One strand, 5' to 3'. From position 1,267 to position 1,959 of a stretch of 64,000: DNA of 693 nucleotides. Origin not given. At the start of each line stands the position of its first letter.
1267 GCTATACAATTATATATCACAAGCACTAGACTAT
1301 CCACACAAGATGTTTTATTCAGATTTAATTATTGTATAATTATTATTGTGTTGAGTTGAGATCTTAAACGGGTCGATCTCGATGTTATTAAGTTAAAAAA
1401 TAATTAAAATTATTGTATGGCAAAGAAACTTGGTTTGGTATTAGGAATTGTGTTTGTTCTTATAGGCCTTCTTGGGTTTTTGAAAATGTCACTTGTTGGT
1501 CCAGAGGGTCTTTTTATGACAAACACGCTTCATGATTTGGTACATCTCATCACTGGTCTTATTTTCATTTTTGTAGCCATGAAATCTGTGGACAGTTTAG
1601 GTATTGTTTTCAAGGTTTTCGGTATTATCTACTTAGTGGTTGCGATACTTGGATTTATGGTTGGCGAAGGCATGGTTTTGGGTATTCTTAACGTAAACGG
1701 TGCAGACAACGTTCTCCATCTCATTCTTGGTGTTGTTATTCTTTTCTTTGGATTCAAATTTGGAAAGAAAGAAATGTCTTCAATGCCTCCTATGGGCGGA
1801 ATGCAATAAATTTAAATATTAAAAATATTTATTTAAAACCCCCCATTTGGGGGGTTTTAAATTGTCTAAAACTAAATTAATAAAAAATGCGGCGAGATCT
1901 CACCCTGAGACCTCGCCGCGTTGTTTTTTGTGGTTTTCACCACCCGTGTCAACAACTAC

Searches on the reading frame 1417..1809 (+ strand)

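Call 59: search_protein_families(library=pfam, max_evalue=0.01, proteins=[window:1417-1809:+])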
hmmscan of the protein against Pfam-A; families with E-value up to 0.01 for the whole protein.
window:1417-1809:+ (130 aa): 1 family
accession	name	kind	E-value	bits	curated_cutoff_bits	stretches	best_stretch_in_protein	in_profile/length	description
PF14325.12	DUF4383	-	8.1e-15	55.6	27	1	5-113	3-124/125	Domain of unknown function (DUF4383)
